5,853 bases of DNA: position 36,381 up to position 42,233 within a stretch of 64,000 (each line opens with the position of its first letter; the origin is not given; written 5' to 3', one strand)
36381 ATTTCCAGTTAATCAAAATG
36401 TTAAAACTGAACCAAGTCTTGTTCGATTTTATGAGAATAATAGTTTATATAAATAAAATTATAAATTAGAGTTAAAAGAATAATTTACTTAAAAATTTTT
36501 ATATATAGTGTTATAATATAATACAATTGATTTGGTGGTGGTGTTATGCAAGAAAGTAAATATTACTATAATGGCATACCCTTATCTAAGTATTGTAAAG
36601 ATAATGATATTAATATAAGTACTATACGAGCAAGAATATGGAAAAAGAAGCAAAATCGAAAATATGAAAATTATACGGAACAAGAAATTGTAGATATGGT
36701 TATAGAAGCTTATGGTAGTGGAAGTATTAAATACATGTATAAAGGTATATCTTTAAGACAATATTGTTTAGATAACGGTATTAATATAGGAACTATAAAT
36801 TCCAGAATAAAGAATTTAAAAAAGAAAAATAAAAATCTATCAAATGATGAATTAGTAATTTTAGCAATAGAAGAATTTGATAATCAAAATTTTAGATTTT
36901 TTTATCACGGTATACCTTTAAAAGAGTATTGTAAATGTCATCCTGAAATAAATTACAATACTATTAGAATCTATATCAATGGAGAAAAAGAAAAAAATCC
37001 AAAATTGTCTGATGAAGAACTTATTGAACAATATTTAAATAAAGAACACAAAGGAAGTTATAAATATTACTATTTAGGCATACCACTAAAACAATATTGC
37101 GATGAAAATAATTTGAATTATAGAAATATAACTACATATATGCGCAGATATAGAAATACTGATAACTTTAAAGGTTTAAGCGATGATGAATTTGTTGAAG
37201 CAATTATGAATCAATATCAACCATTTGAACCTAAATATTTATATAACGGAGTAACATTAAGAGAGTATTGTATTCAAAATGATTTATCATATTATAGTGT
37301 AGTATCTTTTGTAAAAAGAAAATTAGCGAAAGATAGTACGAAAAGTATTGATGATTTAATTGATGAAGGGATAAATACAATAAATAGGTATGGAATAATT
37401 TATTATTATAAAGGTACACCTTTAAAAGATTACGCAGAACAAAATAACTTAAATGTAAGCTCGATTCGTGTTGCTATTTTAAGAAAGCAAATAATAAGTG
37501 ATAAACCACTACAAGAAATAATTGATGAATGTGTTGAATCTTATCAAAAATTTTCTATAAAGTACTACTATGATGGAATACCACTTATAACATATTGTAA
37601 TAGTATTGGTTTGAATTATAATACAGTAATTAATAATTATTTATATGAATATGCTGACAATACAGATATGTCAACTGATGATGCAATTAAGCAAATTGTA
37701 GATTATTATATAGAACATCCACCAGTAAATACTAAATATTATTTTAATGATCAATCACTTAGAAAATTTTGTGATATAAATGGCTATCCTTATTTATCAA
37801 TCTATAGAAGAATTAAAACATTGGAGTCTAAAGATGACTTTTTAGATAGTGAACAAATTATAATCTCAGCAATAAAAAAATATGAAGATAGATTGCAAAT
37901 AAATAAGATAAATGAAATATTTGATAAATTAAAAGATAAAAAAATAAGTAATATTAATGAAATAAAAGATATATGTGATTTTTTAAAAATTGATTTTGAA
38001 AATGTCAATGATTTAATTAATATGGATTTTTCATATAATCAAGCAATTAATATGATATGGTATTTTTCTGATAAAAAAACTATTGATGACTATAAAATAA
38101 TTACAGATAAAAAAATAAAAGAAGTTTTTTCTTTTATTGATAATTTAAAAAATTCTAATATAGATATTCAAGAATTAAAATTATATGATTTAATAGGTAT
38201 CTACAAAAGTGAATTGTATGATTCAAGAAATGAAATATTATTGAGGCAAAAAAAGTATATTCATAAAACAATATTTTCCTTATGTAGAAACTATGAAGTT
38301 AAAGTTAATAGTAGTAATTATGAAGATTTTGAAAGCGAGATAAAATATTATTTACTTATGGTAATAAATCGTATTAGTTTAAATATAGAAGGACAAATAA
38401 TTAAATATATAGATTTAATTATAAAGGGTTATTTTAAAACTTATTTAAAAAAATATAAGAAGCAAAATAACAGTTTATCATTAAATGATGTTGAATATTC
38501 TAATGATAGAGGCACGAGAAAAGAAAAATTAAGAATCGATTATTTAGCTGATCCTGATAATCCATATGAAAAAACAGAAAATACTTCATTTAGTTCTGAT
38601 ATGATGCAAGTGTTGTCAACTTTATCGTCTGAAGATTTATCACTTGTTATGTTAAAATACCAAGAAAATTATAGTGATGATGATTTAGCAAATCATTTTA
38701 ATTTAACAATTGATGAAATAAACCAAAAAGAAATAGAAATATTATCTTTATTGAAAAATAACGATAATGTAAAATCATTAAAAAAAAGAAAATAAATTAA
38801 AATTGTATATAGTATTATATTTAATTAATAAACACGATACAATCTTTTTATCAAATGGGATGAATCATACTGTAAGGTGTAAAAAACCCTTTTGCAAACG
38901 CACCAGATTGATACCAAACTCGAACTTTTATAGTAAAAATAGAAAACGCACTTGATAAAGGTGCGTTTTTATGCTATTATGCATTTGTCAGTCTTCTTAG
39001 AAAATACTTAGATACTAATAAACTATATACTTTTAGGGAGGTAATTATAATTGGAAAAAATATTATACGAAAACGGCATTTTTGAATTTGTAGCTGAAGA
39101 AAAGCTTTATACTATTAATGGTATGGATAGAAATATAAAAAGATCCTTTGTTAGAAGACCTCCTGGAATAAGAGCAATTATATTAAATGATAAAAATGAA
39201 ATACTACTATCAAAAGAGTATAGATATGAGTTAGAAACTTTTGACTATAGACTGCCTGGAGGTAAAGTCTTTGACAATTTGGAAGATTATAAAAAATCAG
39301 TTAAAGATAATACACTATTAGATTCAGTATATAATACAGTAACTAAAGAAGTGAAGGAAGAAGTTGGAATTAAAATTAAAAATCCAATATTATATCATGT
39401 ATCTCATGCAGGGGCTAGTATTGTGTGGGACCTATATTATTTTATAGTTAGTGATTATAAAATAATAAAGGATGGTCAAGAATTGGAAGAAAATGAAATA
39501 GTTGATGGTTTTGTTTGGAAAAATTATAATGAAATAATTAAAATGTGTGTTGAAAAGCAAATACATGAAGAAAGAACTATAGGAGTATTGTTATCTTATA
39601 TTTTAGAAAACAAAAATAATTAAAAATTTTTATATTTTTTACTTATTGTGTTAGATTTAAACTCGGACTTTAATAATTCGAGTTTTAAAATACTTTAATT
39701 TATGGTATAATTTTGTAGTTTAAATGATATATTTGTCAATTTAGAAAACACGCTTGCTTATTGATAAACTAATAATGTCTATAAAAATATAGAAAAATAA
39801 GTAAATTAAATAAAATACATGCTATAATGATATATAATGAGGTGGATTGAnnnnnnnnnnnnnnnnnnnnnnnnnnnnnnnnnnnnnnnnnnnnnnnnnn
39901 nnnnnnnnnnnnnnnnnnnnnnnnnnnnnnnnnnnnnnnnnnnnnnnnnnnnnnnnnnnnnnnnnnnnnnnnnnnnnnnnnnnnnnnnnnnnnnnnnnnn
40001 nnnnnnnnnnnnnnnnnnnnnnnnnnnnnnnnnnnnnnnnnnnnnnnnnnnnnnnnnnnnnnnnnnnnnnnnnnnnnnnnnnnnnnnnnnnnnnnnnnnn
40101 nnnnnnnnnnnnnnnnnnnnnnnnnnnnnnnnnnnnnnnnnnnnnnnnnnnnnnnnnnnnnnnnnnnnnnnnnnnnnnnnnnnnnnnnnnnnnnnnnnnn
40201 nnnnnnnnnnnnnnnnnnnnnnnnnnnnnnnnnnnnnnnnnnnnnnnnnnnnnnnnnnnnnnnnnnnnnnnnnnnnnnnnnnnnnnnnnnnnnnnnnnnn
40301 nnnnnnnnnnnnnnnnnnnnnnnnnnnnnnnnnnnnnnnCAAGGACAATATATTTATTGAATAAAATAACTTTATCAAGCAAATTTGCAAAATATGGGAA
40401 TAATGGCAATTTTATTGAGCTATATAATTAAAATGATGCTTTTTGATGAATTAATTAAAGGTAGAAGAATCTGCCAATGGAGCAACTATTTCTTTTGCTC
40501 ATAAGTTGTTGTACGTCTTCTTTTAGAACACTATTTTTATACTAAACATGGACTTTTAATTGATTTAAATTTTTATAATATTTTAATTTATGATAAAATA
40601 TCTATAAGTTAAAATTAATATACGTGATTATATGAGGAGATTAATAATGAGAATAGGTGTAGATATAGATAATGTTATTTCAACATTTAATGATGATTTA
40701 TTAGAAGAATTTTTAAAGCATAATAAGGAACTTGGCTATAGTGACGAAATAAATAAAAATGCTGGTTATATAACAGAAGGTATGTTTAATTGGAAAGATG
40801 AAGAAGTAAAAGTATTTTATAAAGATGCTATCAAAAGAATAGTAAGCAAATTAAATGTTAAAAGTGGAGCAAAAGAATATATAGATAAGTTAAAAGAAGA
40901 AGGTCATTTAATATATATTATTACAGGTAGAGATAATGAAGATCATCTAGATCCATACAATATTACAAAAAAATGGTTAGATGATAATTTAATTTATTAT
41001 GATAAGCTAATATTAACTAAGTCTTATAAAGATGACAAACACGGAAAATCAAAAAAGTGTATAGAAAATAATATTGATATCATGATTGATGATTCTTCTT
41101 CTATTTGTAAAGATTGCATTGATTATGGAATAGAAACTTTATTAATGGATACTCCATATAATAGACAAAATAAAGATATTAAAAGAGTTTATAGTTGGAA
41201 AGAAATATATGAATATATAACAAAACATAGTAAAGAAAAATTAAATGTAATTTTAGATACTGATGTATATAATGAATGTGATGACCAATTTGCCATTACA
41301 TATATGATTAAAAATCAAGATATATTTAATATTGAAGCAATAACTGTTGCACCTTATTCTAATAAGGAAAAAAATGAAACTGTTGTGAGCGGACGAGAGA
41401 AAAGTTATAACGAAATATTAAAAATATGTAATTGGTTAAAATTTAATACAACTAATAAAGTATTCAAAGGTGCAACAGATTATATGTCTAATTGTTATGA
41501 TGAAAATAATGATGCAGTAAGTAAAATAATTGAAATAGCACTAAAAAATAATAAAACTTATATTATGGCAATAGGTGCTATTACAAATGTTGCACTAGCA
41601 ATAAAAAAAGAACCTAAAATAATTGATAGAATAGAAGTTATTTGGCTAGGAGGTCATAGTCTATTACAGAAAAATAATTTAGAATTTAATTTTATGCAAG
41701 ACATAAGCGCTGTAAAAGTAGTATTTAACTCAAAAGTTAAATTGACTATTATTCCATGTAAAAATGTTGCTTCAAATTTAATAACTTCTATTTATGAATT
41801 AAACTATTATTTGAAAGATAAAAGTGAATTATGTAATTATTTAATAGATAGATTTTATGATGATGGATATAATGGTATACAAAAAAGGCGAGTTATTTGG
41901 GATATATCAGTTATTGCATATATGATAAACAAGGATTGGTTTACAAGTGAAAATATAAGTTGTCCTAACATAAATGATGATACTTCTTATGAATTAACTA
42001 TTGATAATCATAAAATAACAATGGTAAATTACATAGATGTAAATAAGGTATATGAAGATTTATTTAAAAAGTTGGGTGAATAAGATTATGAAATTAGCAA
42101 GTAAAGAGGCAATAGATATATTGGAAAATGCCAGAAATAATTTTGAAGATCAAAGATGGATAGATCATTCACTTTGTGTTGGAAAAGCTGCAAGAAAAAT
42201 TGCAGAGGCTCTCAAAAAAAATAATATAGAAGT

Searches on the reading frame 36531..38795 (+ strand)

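Call 81: search_protein_families(library=pfam, proteins=[window:36531-38795:+], max_evalue=0.001)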
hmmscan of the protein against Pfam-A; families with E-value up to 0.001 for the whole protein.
window:36531-38795:+ (754 aa): 1 family
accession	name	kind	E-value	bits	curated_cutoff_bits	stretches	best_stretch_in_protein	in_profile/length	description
PF00984.24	UDPG_MGDP_dh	-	8e-06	26.3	25.4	0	469-501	15-47/94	UDP-glucose/GDP-mannose dehydrogenase family, central domain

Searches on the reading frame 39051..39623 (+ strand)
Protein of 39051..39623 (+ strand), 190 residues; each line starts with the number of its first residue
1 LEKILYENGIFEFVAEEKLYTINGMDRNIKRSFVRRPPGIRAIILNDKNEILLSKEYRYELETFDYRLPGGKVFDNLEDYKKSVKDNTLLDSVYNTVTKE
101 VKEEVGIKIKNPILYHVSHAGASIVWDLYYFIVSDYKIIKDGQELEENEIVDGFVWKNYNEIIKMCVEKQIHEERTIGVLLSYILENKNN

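Call 81: search_protein_families(library=pfam, proteins=[window:39051-39623:+], max_evalue=0.001)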
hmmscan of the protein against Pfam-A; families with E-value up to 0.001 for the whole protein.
window:39051-39623:+ (190 aa): 1 family
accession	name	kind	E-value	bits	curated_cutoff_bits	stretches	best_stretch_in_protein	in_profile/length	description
PF00293.34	NUDIX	-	3.3e-05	24.4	21.1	1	36-162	2-118/134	NUDIX domain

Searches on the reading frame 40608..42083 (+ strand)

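Call 81: search_protein_families(library=pfam, proteins=[window:40608-42083:+], max_evalue=0.001)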
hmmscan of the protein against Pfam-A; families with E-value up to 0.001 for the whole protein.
window:40608-42083:+ (491 aa): 2 families
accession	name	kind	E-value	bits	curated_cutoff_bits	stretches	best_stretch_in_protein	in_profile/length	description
PF01156.24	IU_nuc_hydro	-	1.5e-24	87.6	34.2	1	214-450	1-255/297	Inosine-uridine preferring nucleoside hydrolase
PF06941.18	NT5C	-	6.3e-12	46.2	24.8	1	16-204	4-174/180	5' nucleotidase, deoxy (Pyrimidine), cytosolic type C protein (NT5C)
